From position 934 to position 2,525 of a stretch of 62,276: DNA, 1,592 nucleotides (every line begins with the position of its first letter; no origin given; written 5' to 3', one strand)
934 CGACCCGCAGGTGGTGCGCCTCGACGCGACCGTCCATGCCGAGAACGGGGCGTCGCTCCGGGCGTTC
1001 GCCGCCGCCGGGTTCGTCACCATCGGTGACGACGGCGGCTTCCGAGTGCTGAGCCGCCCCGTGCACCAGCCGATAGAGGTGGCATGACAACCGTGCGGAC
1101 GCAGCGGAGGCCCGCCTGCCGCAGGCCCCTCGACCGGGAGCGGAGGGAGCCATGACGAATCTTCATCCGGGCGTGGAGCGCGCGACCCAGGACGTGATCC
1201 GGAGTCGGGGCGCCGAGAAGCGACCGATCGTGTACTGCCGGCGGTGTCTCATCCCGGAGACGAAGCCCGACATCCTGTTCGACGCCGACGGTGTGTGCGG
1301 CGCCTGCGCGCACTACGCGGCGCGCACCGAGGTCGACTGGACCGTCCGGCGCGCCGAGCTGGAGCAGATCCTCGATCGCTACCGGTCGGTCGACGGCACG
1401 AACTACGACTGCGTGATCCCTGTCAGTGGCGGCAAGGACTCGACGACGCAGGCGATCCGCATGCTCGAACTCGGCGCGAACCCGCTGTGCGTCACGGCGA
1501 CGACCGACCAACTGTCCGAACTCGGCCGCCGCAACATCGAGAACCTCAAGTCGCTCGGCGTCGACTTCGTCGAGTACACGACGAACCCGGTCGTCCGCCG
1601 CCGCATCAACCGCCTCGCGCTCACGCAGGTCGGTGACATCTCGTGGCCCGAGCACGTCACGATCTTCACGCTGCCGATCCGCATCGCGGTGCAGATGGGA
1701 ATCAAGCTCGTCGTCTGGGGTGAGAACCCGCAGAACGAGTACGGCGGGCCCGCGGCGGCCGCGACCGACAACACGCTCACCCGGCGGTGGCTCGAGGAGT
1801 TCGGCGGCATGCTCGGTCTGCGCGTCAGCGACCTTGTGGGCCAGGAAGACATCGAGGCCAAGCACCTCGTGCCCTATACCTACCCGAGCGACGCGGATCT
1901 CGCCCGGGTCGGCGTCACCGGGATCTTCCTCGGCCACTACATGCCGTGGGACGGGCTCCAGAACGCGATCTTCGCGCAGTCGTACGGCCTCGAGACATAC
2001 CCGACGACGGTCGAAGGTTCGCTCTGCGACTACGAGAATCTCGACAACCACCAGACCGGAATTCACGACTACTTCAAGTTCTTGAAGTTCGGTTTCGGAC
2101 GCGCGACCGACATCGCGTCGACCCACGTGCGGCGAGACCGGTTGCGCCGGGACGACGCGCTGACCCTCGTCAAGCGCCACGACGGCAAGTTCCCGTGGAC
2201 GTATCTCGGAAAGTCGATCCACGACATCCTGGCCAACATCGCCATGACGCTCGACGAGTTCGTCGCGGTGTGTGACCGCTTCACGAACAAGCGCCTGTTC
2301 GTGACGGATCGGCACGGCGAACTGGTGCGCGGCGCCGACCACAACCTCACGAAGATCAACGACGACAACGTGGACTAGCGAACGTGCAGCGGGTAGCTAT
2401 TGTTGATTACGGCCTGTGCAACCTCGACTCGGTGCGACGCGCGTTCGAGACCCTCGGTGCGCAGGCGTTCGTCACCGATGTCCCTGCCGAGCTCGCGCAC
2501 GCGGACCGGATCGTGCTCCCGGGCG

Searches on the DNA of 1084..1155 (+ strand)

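Call 42: search_dna_similar(query=window:1084-1155:+, collection=plasmids, mode=distant, max_evalue=0.01, max_rows=15)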
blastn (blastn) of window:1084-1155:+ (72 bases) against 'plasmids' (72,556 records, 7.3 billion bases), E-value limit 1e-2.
No match.

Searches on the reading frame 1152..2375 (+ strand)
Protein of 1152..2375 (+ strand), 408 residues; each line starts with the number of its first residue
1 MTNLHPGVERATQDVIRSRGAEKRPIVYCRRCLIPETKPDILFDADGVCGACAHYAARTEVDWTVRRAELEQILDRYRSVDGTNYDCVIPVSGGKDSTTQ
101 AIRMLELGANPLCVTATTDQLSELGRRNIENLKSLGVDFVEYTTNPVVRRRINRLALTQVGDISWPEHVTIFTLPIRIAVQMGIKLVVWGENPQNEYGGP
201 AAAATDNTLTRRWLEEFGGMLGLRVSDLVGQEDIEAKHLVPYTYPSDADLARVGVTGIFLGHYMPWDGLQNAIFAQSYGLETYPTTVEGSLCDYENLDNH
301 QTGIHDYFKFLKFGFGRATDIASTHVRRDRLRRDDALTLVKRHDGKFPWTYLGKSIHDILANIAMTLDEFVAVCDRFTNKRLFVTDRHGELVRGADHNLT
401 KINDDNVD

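Call 61: find_homologous_proteins(query=window:1152-2375:+, max_evalue=1e-100)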
Query window:1152-2375:+ (408 aa): 7752 proteins with E <= 1e-100 among 8000 candidates; the best 120 are listed.
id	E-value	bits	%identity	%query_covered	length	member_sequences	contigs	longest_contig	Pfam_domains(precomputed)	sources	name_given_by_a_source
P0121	1.1e-281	952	100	100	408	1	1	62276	-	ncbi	-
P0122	2.1e-237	806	83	100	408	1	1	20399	-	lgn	-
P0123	2.2e-235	799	82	100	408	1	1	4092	-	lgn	-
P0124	1.8e-231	786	81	99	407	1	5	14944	-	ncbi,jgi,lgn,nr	ncbi:MAG: N-acetyl sugar amidotransferase [Actinomycetota bacterium]|nr:N-acetyl sugar amidotransfer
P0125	3.1e-231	785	82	98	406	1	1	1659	-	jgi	jgi:N-acetyl sugar amidotransferase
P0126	5.1e-231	785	82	99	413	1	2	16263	-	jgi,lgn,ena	-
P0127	1.8e-230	783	82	98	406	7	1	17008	-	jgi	jgi:N-acetyl sugar amidotransferase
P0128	3.6e-230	782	82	98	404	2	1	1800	-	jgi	-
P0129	1.0e-229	780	81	98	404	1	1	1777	-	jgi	jgi:N-acetyl sugar amidotransferase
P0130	1.1e-228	777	80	100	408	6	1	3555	-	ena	-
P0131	1.7e-228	776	82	97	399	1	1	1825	-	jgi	jgi:N-acetyl sugar amidotransferase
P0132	1.7e-227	773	80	99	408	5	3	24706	-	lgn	-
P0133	3.5e-225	766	80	98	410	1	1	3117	-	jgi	jgi:N-acetyl sugar amidotransferase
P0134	2.2e-223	760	81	99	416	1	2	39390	-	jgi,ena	jgi:N-acetyl sugar amidotransferase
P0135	9.9e-223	757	80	98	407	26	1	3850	-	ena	-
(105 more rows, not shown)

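Call 62: find_encoding_contigs(protein=P0121, flank=1500, max_places=2)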
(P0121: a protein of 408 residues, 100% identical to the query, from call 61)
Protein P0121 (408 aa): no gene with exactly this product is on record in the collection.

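Call 63: find_encoding_contigs(protein=P0122, flank=1500, max_places=2)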
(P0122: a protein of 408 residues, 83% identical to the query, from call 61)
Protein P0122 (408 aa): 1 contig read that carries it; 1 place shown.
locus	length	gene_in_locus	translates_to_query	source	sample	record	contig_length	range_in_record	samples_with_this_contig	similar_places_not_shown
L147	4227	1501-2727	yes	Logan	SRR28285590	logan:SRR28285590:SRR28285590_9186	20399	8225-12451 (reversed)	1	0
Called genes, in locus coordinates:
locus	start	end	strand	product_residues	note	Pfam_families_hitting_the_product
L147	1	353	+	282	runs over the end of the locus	-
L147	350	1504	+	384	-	PF02348:CTP_transf_3, PF12804:NTP_transf_3, PF13302:Acetyltransf_3, PF00583:Acetyltransf_1, PF13523:Acetyltransf_8 (weak), PF13673:Acetyltransf_10 (weak), PF13508:Acetyltransf_7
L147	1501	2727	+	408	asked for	-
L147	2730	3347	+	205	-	PF00117:GATase, PF07685:GATase_3 (weak), PF01174:SNO (faint), PF07722:Peptidase_C26 (weak)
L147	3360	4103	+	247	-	PF00977:His_biosynth, PF01207:Dus (faint), PF03060:NMO (faint), PF00478:IMPDH (faint)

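Call 64: find_encoding_contigs(protein=P0124, flank=1500, max_places=3)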
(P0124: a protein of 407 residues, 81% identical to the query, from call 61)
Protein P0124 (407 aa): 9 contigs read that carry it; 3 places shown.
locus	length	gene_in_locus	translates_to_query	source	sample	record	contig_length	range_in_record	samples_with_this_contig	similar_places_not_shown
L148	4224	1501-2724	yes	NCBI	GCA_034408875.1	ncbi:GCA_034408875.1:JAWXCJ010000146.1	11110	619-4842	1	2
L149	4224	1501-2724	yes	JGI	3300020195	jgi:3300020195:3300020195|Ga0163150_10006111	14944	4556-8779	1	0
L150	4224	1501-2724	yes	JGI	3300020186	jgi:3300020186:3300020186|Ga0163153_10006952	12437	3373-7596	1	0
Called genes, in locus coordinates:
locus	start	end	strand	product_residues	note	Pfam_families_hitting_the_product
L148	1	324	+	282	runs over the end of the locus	-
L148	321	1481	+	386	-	PF02348:CTP_transf_3, PF12804:NTP_transf_3, PF13302:Acetyltransf_3, PF00583:Acetyltransf_1, PF13508:Acetyltransf_7 (weak)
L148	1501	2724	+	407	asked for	-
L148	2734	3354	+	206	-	PF00117:GATase, PF07722:Peptidase_C26 (weak)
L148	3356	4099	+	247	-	PF00977:His_biosynth, PF01207:Dus (faint), PF03060:NMO (faint), PF00478:IMPDH (faint)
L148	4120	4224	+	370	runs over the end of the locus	-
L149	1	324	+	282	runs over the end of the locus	-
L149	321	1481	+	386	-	PF02348:CTP_transf_3, PF12804:NTP_transf_3, PF13302:Acetyltransf_3, PF00583:Acetyltransf_1, PF13508:Acetyltransf_7 (weak)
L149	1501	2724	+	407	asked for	-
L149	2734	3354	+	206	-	PF00117:GATase, PF07722:Peptidase_C26 (weak)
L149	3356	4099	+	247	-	PF00977:His_biosynth, PF01207:Dus (faint), PF03060:NMO (faint), PF00478:IMPDH (faint)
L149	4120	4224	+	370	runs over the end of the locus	-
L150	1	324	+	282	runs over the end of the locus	-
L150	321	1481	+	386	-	PF02348:CTP_transf_3, PF12804:NTP_transf_3, PF13302:Acetyltransf_3, PF13523:Acetyltransf_8 (faint), PF00583:Acetyltransf_1, PF13508:Acetyltransf_7 (weak)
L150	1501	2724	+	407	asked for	-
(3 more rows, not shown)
